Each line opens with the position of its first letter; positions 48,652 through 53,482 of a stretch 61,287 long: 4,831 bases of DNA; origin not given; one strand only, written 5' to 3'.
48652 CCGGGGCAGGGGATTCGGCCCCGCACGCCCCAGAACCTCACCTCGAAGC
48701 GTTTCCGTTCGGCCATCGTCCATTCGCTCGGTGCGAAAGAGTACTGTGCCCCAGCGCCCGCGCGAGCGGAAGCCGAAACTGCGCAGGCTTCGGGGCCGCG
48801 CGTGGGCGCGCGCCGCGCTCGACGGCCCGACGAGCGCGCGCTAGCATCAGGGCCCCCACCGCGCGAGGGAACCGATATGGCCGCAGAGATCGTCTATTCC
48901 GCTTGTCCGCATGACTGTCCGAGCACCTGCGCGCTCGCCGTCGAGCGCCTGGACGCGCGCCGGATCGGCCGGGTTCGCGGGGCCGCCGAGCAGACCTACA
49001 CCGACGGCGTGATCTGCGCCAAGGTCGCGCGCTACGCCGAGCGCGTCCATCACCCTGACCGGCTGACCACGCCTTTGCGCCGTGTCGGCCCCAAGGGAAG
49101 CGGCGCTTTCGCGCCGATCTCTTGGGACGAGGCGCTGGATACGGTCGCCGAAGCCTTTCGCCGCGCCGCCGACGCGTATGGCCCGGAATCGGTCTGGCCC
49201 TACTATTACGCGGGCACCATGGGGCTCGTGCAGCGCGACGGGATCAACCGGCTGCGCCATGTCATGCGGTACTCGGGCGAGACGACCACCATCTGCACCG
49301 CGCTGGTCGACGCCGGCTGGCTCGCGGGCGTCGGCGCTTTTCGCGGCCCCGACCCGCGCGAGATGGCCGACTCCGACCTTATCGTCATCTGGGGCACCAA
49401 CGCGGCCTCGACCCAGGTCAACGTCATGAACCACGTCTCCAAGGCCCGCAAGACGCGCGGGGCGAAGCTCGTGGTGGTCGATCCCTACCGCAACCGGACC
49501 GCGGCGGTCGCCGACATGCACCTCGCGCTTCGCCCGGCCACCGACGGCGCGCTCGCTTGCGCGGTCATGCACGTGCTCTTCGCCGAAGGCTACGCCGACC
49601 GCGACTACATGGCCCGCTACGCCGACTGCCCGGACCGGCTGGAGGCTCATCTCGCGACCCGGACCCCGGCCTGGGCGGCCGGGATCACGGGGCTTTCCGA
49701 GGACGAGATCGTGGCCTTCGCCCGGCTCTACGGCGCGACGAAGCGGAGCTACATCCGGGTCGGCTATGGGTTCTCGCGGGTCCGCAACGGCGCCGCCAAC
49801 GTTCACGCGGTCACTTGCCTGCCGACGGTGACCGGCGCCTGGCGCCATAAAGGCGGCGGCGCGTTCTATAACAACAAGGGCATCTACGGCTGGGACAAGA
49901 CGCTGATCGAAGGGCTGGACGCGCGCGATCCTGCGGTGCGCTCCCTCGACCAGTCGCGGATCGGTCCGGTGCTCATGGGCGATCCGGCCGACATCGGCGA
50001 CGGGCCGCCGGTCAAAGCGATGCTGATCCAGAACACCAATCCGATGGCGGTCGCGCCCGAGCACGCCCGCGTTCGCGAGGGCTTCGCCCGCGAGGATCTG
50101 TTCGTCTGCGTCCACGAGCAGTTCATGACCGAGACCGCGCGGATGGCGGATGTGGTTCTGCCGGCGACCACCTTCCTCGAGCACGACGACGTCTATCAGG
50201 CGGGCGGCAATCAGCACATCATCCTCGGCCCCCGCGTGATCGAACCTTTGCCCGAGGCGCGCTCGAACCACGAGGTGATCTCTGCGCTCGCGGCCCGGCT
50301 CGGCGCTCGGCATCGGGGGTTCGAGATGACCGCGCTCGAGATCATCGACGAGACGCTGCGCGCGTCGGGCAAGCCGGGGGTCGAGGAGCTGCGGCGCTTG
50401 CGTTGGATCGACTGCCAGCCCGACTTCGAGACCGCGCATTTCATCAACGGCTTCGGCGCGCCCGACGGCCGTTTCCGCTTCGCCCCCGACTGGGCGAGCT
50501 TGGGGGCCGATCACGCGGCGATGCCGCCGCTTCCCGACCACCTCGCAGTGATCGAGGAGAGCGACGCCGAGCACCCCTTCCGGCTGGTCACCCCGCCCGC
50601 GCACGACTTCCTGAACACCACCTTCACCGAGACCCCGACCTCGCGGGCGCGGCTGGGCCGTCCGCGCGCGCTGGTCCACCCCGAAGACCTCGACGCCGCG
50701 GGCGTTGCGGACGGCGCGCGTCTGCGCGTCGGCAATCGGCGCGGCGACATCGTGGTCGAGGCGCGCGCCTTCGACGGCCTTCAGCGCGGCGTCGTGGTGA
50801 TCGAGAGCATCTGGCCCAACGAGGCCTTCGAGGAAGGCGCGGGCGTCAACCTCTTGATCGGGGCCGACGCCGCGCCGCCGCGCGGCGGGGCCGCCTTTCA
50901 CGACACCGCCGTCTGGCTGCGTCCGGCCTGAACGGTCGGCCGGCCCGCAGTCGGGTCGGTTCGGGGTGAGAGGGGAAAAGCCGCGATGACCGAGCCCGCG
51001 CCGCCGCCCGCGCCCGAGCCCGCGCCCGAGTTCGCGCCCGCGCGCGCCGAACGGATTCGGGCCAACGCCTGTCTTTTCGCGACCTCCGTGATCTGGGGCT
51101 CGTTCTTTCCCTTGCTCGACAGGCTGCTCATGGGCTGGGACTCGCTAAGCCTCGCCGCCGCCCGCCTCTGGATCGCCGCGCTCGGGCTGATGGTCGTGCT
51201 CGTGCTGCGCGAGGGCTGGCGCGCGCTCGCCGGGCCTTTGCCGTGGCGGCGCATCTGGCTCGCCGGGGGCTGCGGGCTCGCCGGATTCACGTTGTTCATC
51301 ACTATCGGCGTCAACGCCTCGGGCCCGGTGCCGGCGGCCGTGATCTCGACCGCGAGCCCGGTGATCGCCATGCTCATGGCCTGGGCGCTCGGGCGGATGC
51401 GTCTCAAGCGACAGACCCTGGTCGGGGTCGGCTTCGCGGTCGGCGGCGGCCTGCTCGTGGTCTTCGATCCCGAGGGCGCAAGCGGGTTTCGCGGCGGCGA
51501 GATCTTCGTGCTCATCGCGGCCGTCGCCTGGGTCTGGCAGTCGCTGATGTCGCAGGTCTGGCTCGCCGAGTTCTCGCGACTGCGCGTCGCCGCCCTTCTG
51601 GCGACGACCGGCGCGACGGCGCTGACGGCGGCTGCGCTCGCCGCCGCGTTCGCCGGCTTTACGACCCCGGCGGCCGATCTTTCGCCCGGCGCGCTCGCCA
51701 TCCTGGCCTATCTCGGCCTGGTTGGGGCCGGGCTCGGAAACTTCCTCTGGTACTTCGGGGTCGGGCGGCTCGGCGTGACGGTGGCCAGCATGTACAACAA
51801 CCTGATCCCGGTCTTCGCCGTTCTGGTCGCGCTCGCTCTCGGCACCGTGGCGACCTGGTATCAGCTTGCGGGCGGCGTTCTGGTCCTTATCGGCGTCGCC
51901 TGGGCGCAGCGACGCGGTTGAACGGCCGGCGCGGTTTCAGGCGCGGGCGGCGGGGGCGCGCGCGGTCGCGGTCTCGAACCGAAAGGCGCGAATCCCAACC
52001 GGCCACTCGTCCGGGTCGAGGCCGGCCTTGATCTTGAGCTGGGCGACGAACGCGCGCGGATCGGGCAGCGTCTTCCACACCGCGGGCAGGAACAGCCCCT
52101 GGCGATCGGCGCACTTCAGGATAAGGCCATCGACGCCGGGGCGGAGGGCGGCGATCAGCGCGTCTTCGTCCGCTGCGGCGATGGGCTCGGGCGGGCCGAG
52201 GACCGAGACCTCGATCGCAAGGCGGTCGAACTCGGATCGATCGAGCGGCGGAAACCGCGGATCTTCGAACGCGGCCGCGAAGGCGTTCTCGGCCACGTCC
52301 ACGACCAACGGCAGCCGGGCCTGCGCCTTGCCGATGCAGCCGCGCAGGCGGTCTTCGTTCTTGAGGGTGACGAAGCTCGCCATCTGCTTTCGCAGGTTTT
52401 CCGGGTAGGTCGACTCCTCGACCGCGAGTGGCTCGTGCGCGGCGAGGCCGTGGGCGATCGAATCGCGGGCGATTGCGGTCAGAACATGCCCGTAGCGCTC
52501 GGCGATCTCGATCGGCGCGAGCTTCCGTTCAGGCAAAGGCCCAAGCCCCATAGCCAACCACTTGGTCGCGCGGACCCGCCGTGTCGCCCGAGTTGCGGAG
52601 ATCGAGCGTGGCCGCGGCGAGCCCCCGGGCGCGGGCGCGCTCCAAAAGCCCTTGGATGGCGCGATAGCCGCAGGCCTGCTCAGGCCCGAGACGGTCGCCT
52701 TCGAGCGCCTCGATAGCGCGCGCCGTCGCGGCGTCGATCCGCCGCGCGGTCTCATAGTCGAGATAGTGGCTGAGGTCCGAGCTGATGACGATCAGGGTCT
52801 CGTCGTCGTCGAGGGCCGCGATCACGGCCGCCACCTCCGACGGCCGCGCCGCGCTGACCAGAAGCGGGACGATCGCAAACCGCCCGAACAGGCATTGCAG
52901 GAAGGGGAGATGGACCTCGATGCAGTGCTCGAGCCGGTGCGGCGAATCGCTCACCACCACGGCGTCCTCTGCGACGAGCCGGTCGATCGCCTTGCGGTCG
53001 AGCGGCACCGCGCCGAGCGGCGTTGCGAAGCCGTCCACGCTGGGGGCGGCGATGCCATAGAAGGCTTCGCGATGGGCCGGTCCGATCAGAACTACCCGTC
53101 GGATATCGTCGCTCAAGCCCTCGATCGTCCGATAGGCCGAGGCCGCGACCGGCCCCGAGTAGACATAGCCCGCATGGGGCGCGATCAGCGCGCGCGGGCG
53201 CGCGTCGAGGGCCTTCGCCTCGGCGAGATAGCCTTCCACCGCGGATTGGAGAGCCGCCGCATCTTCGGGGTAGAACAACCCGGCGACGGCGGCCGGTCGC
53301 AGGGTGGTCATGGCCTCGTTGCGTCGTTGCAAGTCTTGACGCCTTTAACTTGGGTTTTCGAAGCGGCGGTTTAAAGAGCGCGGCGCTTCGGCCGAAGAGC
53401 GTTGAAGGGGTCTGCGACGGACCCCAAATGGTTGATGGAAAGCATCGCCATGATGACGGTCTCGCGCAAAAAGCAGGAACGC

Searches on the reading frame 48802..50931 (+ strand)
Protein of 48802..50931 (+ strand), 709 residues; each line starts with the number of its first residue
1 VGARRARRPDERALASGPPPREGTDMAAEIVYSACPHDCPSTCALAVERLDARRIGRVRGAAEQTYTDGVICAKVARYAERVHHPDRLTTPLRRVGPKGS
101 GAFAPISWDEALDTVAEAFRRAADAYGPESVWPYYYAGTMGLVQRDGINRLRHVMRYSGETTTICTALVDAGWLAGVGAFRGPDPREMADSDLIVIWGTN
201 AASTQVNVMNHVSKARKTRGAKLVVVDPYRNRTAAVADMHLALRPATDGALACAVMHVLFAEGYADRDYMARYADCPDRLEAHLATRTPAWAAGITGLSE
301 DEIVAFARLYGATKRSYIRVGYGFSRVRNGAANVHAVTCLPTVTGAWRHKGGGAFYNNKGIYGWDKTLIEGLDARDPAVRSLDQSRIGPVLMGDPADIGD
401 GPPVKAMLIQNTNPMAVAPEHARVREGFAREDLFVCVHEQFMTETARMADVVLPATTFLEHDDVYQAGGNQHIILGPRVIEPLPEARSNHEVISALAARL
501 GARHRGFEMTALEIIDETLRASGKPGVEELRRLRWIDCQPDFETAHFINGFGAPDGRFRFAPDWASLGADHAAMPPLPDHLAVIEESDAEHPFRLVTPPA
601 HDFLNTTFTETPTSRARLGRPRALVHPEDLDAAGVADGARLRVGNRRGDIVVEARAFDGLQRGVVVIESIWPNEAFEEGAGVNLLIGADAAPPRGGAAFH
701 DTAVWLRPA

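Call 10: search_protein_families(library=ncbifam, proteins=[window:48802-50931:+], max_evalue=0.00001)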
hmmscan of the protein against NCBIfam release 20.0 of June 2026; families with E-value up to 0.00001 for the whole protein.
window:48802-50931:+ (709 aa): 26 families (the best 25 are shown)
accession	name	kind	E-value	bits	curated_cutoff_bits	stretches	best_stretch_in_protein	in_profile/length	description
TIGR01591.1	Fdh-alpha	equivalog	4.9e-75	252.9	666.25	2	35-355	3-319/672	formate dehydrogenase subunit alpha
TIGR02166.1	dmsA_ynfE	subfamily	4.5e-70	236.7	777.7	3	27-274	41-299/794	DMSO/selenate family reductase complex A subunit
TIGR00509.1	bisC_fam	subfamily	6.7e-54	183.4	1017.55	2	98-355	66-345/772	molybdopterin guanine dinucleotide-containing S/N-oxide reductase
NF047855.1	AssmNtatRedNasC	equivalog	1.2e-52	179.2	1100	2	29-350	19-339/708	assimilatory nitrate reductase catalytic subunit NasC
TIGR03479.1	DMSO_red_II_alp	subfamily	1.3e-52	179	984.75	3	72-277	105-310/913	molybdopterin-dependent oxidoreductase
NF041884.1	selenate_YnfF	exception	3.5e-50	170.7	1650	1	25-354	40-398/798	selenate/tellurate reductase subunit YnfF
NF041885.1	selenate_YnfE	exception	5e-50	170.1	1675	1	27-353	45-404/805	selenate/tellurate reductase subunit YnfE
NF011566.1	PRK14990.1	exception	5.7e-47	160.2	1600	1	26-354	54-418/814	dimethylsulfoxide reductase subunit A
NF012032.0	PRK15488.1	equivalog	2.8e-46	157.9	694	2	28-357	41-365/759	thiosulfate reductase PhsA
NF041323.1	Nitr_red_NasA_Halo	equivalog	6.8e-36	124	1000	2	53-355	18-312/673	assimilatory nitrate reductase NasA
NF011682.0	PRK15102.1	equivalog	4.3e-34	117.7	909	2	402-503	469-571/829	trimethylamine-N-oxide reductase TorA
TIGR02164.1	torA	equivalog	7.9e-33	113.6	1465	2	402-503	465-567/824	trimethylamine-N-oxide reductase TorA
NF041783.2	mnquin_red_QrcB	equivalog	3.4e-31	108.1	440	1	39-502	60-505/695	menaquinone reductase molybdopterin-binding-like subunit QrcB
NF010055.0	PRK13532.1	equivalog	9.5e-24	83.7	904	1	37-273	48-290/830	nitrate reductase catalytic subunit NapA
TIGR01706.1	NAPA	equivalog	9.8e-23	80.4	930.55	1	37-273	48-290/830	periplasmic nitrate reductase subunit alpha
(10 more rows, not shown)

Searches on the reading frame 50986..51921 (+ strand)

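Call 10: search_protein_families(library=ncbifam, proteins=[window:50986-51921:+], max_evalue=0.00001)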
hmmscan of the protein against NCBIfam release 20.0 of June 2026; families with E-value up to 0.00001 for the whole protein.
window:50986-51921:+ (311 aa): 2 families
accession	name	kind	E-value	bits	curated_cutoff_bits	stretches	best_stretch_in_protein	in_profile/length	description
TIGR00950.1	2A78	equivalog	1.1e-16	61.1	230.2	1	37-304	1-263/264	carboxylate/amino acid/amine transporter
NF050091.1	ArAmAcExpYddG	equivalog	1.1e-09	38.3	300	1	39-307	18-282/285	aromatic amino acid exporter YddG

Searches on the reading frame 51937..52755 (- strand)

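Call 10: search_protein_families(library=ncbifam, proteins=[window:51937-52755:-], max_evalue=0.00001)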
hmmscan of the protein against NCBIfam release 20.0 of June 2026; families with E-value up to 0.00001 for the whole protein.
window:51937-52755:- (272 aa): 3 families
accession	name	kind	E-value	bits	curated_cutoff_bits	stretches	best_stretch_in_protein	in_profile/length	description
TIGR04335.1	AmmeMemoSam_A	hypoth_equivalog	4.1e-58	195.6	99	1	91-263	2-173/175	AmmeMemoRadiSam system protein A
NF002000.0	PRK00801.1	equivalog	4e-34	117.5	273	1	84-262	4-181/201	hypothetical protein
TIGR00296.1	TIGR00296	hypoth_equivalog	5.9e-33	114.2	91.05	1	87-263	7-186/200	TIGR00296 family protein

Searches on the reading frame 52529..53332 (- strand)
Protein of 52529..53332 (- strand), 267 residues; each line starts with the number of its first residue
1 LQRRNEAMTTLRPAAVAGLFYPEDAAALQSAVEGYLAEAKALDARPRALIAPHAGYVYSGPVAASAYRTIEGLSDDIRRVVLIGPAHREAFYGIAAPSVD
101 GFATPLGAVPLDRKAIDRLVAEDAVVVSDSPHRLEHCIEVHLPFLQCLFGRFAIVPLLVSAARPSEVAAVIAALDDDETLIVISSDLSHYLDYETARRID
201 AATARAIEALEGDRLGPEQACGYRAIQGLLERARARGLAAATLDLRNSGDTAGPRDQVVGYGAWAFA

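Call 10: search_protein_families(library=ncbifam, proteins=[window:52529-53332:-], max_evalue=0.00001)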
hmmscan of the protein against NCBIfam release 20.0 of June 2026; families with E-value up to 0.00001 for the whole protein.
window:52529-53332:- (267 aa): 2 families
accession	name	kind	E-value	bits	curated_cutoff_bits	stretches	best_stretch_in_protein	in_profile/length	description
TIGR04336.1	AmmeMemoSam_B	hypoth_equivalog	3e-75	253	26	1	12-266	1-270/270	AmmeMemoRadiSam system protein B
NF001987.0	PRK00782.1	equivalog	3.1e-48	164.3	295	1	11-264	2-263/267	MEMO1 family protein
